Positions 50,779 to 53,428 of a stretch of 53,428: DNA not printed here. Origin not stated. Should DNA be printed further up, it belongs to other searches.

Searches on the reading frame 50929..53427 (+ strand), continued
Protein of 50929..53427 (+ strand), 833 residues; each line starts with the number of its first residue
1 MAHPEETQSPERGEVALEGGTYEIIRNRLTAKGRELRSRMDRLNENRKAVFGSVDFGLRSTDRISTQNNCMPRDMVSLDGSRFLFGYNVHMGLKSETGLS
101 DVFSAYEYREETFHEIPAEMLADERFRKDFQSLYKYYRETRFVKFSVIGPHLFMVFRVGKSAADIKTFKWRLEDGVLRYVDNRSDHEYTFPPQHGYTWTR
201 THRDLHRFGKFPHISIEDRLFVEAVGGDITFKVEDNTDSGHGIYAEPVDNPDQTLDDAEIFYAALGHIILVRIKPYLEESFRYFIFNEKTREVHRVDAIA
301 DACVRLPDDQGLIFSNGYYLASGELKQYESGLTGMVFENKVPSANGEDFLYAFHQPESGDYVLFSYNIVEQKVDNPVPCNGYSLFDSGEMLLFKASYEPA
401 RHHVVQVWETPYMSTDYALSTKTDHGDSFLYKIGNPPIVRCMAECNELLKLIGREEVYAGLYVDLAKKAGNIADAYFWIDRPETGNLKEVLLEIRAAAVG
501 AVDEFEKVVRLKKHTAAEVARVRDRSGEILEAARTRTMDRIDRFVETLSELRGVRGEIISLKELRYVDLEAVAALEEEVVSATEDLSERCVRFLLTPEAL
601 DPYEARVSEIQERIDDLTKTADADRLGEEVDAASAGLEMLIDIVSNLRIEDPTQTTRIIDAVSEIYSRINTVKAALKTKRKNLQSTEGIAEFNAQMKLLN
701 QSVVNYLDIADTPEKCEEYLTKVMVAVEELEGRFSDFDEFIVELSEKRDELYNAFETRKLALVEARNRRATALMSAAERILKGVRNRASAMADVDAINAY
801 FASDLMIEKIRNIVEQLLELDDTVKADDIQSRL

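Call 71: fold_search(model_id=the predicted structure, library=pdb)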
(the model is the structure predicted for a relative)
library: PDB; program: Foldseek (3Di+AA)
matches with E <= 10: 449; with E <= 0.001: 57
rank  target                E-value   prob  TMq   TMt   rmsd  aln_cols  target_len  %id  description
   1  7pbl_C                5.6e-05  1.00  0.18  0.34  10.1       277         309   18  RuvAB branch migration motor complexed to the Holliday junction - RuvB AAA+ state s1 [t2 dataset] (released 2022-09-14)
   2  9qhf_E                5.9e-05  1.00  0.16  0.37  10.4       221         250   18  NorQD complex state 3 from Jhaorihella thermophila (released 2026-03-25)
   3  7pbl_D                6.5e-05  1.00  0.18  0.33  10.3       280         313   15  RuvAB branch migration motor complexed to the Holliday junction - RuvB AAA+ state s1 [t2 dataset] (released 2022-09-14)
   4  7xbk_G                6.8e-05  1.00  0.18  0.34  18.9       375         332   14  Structure and mechanism of a mitochondrial AAA+ disaggregase CLPB (released 2023-01-25)
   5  7uiz_F                1.2e-04  1.00  0.18  0.20  16.4       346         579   14  ClpAP complex bound to ClpS N-terminal extension, class IIc (released 2022-11-09)
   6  9dx3_F                1.4e-04  1.00  0.20  0.35  11.8       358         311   16  EcRuvB 9-mer pre-assembly complex (released 2026-01-21)
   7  6l1q_A                1.4e-04  1.00  0.25  0.54   8.0       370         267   12  Crystal structure of AfCbbQ2, a MoxR AAA+-ATPase and CbbQO-type Rubisco activase from Acidithiobacillus ferrooxidans (released 2019-12-18)
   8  4fcw_C                1.4e-04  1.00  0.19  0.38  11.7       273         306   16  Crystal structure of the C-terminal domain of ClpB (released 2012-07-18)
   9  7x5b                  1.4e-04  1.00  0.17  0.32   8.9       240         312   18  Crystal structure of RuvB (released 2023-03-08)
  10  9qh8_A                1.4e-04  1.00  0.19  0.45  12.8       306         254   15  reduced NorQ-NorD VWA domain complex from Paracoccus denitrificans (released 2026-03-25)
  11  7pbl_A                1.7e-04  1.00  0.18  0.33   9.3       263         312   18  RuvAB branch migration motor complexed to the Holliday junction - RuvB AAA+ state s1 [t2 dataset] (released 2022-09-14)
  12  9qhd_B                1.8e-04  1.00  0.17  0.39  14.4       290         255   15  NorQD complex state 1 from Jhaorihella thermophila (released 2026-03-25)
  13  6wsg_E                2.7e-04  1.00  0.20  0.36  16.4       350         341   14  ClpX-ClpP complex bound to ssrA-tagged GFP, intermediate complex (released 2020-11-04)
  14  9qhg_E                3.2e-04  1.00  0.16  0.37  11.4       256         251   18  NorQD complex state 4 from Jhaorihella thermophila (released 2026-03-25)
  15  8efy_B                3.3e-04  1.00  0.19  0.33   9.7       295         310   16  Structure of double homo-hexameric AAA+ ATPase RuvB motors (released 2023-05-10)
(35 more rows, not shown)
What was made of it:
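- Foldseek agrees (call 71).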

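Call 84: search_protein_representatives(protein=window:50929-53427:+)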
Query: 833 residues. Proteins with E-value up to 0.001 (for the whole library): 1135; up to 1e-10: 796; up to 1e-30: 366. The best 150 are listed.
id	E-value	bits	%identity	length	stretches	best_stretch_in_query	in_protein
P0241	0.0e+00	1041.8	56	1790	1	10-833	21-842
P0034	0.0e+00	1028.2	56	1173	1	11-833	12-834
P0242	1.3e-277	939.5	51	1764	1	16-833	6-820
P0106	2.8e-276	935.1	53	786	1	12-794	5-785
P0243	1.2e-271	919.8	50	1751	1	7-833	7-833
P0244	1.0e-262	890.3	50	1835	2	4-833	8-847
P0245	6.8e-253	857.8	46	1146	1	6-833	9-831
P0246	1.1e-249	847.1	46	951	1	16-833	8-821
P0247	1.6e-249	846.6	47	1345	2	175-832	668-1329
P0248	1.5e-246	836.8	46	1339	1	16-833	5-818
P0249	1.8e-241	820.0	47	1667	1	17-832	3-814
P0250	1.0e-238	810.9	44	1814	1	15-833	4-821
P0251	6.2e-232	788.5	44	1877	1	12-833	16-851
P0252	1.1e-231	787.6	43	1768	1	9-833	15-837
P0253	1.2e-231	787.6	45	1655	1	8-833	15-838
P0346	4.9e-121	421.7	29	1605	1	17-829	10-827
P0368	5.1e-108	378.7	28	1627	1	20-832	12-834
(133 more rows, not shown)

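Call 86: find_encoding_contigs(protein=P0346, flank=6000, max_places=3)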
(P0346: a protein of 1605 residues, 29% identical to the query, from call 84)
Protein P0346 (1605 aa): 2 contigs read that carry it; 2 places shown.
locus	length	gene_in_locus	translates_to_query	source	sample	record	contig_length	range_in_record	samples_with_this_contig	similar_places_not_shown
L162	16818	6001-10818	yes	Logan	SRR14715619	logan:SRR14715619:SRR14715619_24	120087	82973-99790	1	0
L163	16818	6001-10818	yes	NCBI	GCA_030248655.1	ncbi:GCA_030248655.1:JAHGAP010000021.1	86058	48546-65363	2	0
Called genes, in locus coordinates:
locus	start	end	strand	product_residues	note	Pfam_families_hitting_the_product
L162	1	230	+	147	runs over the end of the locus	-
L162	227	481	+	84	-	-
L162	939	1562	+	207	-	-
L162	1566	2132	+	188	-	-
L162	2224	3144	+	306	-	-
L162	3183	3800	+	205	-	-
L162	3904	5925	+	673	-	PF01145:Band_7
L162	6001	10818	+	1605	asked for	PF12458:DUF3686, PF00004:AAA (faint), PF07728:AAA_5 (faint), PF25472:DUF7902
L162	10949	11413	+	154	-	-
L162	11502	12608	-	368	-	PF05816:TelA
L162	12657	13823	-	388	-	PF06689:zf-C4_ClpX (weak), PF00493:MCM (weak), PF01078:Mg_chelatase (faint), PF00004:AAA, PF07724:AAA_2, PF07728:AAA_5, PF10431:ClpB_D2-small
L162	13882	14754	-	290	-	PF02086:MethyltransfD12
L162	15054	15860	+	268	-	-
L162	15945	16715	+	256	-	-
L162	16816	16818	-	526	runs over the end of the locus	-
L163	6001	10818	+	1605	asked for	PF12458:DUF3686, PF00004:AAA (faint), PF07728:AAA_5 (faint), PF25472:DUF7902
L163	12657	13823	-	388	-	PF06689:zf-C4_ClpX (weak), PF00493:MCM (weak), PF01078:Mg_chelatase (faint), PF00004:AAA, PF07724:AAA_2, PF07728:AAA_5, PF10431:ClpB_D2-small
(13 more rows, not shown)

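Call 87: find_encoding_contigs(protein=P0368, flank=6000, max_places=2)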
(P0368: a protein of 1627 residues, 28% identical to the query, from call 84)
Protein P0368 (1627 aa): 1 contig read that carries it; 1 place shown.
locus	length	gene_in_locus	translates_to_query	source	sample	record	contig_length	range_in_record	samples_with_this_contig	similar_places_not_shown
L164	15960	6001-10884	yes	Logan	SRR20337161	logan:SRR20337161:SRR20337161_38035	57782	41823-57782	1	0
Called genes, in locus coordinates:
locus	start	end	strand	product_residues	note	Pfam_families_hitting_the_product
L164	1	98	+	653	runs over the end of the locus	PF06480:FtsH_ext, PF00004:AAA, PF17862:AAA_lid_3, PF01434:Peptidase_M41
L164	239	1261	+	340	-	-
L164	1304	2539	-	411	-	PF01743:PolyA_pol, PF12627:PolyA_pol_RNAbd (weak)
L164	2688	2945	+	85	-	-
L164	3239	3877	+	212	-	-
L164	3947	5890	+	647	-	-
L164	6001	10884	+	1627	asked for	PF12458:DUF3686, PF25472:DUF7902, PF13401:AAA_22 (faint), PF00004:AAA (weak)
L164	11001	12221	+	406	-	PF05816:TelA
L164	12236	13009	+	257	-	-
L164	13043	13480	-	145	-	-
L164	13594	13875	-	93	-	-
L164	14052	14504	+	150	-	-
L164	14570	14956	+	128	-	-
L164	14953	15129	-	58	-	-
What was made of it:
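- TelA sits beside the ATPase gene in the distant branch (calls 86, 87).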
